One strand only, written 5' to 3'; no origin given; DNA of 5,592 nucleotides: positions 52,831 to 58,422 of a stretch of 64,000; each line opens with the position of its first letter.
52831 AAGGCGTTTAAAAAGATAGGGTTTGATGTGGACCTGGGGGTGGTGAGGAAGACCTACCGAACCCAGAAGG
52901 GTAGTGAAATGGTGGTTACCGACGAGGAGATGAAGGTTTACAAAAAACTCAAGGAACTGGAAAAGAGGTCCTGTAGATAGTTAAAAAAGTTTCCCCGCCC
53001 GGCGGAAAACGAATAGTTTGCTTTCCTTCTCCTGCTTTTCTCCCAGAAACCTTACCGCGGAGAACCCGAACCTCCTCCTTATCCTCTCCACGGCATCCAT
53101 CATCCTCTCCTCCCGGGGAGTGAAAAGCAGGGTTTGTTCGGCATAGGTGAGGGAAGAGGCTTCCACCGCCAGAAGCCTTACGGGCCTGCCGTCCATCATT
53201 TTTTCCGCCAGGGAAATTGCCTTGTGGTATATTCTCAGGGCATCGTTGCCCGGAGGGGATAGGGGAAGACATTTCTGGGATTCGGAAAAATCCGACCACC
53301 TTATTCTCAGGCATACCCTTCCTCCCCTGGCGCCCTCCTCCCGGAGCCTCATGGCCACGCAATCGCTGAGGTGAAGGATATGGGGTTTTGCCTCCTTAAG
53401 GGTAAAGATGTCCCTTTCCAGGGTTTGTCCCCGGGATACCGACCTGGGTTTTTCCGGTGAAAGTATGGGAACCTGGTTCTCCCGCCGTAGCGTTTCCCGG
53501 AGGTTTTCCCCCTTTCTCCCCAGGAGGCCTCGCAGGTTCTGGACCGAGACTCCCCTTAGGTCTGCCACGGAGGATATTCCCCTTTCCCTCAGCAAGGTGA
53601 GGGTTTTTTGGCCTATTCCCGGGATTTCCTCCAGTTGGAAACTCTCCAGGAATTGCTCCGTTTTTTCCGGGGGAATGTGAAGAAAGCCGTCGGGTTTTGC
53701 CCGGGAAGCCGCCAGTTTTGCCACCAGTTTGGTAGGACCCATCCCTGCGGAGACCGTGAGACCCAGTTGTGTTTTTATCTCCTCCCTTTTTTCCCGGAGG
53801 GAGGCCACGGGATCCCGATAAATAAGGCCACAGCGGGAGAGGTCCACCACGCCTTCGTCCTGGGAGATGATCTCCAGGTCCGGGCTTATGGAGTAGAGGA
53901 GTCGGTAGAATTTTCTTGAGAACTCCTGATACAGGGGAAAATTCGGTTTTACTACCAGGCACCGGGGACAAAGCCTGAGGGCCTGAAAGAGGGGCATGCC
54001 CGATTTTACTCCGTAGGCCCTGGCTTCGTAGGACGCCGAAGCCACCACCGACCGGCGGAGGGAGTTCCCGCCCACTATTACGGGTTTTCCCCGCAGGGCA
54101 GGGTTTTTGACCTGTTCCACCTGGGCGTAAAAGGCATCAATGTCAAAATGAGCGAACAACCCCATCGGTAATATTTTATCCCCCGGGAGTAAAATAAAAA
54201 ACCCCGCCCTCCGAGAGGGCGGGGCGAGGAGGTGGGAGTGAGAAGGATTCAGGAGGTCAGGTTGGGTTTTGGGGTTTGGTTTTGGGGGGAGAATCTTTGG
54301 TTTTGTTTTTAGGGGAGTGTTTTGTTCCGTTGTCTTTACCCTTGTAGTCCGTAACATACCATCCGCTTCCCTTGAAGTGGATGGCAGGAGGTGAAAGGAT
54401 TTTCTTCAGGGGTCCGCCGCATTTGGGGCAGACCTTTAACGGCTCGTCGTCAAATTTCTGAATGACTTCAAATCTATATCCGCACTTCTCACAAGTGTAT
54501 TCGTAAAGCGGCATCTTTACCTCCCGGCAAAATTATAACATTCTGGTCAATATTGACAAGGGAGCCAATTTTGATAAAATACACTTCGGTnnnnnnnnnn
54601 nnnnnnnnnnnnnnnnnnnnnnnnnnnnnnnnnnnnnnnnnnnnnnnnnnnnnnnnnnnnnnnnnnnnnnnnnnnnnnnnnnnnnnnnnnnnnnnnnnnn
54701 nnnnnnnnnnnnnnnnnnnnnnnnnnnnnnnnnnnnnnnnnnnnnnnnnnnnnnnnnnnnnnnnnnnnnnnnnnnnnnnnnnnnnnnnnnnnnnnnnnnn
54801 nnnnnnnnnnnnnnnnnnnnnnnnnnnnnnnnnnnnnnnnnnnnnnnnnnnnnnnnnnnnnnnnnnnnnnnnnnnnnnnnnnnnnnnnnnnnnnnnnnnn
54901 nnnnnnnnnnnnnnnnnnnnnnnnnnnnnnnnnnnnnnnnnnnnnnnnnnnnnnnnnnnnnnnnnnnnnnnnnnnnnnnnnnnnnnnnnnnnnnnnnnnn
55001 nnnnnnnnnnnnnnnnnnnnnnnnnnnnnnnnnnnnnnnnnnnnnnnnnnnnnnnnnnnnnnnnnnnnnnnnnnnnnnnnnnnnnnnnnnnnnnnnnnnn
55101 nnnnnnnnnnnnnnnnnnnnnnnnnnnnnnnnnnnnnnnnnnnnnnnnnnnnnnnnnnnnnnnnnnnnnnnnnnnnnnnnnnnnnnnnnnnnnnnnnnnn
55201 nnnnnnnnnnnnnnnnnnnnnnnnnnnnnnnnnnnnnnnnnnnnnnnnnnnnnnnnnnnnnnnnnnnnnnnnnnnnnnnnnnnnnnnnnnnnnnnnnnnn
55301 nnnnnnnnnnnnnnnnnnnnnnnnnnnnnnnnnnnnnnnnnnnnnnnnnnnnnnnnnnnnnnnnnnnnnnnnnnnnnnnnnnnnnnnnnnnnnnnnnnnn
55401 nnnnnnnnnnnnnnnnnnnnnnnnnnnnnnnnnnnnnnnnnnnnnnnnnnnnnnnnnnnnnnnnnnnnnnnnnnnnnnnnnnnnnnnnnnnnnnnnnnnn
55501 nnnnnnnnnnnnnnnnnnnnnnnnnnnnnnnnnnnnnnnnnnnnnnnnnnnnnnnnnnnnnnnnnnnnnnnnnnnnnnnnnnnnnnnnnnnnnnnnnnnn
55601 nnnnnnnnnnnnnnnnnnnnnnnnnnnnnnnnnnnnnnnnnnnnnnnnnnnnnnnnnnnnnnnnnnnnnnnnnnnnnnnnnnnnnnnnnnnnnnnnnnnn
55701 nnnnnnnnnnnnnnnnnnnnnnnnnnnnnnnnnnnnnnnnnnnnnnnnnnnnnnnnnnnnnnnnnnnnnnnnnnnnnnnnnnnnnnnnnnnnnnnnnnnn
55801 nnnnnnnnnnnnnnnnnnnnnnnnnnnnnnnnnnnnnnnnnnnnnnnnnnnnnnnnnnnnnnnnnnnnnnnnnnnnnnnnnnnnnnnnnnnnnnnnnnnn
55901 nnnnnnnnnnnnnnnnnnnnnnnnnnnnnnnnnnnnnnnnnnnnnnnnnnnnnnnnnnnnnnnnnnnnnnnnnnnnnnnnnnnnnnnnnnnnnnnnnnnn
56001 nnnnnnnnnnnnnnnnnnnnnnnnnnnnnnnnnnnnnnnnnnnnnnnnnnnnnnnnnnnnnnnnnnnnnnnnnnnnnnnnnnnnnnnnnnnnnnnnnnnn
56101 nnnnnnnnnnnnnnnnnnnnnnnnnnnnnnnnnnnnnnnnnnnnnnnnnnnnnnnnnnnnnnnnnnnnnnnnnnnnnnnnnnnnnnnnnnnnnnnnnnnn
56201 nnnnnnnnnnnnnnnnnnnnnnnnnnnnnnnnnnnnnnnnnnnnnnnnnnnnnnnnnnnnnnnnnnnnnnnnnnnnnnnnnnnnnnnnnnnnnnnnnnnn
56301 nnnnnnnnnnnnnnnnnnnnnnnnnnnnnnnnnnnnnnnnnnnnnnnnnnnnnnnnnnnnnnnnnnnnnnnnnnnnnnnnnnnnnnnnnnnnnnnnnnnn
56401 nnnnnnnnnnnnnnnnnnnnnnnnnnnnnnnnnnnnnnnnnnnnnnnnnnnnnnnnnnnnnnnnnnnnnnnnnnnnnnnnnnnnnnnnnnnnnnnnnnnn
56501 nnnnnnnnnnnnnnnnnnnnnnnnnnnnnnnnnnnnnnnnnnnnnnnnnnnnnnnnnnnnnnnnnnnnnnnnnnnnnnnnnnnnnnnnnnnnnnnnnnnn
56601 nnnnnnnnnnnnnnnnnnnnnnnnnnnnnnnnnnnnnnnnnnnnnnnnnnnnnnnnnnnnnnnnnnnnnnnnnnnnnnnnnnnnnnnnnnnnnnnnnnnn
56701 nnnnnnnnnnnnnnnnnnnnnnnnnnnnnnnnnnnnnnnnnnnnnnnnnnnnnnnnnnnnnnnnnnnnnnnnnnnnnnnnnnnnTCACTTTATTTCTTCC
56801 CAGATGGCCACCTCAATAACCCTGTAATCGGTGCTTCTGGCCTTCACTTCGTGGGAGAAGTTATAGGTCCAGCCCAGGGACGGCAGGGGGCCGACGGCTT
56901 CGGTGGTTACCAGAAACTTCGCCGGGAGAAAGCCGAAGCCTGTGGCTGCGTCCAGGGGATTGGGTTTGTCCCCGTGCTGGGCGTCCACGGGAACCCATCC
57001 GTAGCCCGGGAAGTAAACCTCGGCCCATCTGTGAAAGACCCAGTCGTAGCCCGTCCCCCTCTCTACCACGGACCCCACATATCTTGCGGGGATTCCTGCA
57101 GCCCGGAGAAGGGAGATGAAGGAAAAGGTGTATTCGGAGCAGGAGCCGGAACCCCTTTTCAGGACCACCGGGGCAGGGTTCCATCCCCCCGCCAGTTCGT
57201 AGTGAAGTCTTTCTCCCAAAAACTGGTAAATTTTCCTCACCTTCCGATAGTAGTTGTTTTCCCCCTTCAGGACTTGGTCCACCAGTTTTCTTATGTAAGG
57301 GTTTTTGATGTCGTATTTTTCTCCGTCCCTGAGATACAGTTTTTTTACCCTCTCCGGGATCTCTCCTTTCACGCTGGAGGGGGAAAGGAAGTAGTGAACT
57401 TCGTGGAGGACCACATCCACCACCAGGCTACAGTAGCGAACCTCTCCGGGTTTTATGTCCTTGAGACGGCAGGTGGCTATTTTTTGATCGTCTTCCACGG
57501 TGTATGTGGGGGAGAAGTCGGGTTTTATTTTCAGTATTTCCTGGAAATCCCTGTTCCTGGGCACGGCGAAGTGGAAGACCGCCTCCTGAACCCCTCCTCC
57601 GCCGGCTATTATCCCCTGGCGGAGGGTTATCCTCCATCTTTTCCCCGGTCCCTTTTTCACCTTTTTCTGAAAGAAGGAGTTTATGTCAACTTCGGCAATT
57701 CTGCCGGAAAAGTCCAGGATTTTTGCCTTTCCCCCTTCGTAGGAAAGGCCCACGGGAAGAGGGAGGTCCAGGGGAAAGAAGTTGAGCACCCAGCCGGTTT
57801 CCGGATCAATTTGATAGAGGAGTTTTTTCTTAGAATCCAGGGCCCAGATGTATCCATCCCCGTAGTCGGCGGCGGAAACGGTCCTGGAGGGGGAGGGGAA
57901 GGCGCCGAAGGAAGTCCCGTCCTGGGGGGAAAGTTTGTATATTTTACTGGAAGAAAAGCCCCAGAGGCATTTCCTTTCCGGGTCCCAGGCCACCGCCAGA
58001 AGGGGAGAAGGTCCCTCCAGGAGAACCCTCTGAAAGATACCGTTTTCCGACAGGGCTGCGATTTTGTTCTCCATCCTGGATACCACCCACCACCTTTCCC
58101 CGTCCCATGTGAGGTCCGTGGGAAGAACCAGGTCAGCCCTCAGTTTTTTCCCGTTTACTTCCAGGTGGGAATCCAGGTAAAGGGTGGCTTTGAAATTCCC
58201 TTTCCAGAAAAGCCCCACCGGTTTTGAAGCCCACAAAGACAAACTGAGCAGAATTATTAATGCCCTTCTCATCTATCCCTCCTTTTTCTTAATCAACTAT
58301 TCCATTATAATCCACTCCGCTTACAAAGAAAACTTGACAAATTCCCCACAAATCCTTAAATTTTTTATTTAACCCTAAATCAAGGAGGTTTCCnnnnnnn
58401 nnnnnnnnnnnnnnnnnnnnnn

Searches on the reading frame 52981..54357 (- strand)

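Call 72: search_protein_families(library=pfam, proteins=[window:52981-54357:-], max_evalue=0.00001)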
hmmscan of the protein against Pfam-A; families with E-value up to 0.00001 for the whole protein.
window:52981-54357:- (458 aa): 2 families
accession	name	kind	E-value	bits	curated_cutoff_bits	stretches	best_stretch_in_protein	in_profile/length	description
PF00817.25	IMS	-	4e-47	160.3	23.2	1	72-217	2-147/148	impB/mucB/samB family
PF11799.13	IMS_C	-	1.6e-19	70.8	20.7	1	304-408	1-104/109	impB/mucB/samB family C-terminal domain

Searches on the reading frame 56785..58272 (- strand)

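Call 72: search_protein_families(library=pfam, proteins=[window:56785-58272:-], max_evalue=0.00001)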
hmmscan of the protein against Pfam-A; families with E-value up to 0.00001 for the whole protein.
window:56785-58272:- (495 aa): 1 family
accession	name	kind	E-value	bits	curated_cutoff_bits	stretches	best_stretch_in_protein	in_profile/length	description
PF01841.26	Transglut_core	-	7.5e-24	84.5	23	1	329-431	2-108/108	Transglutaminase-like superfamily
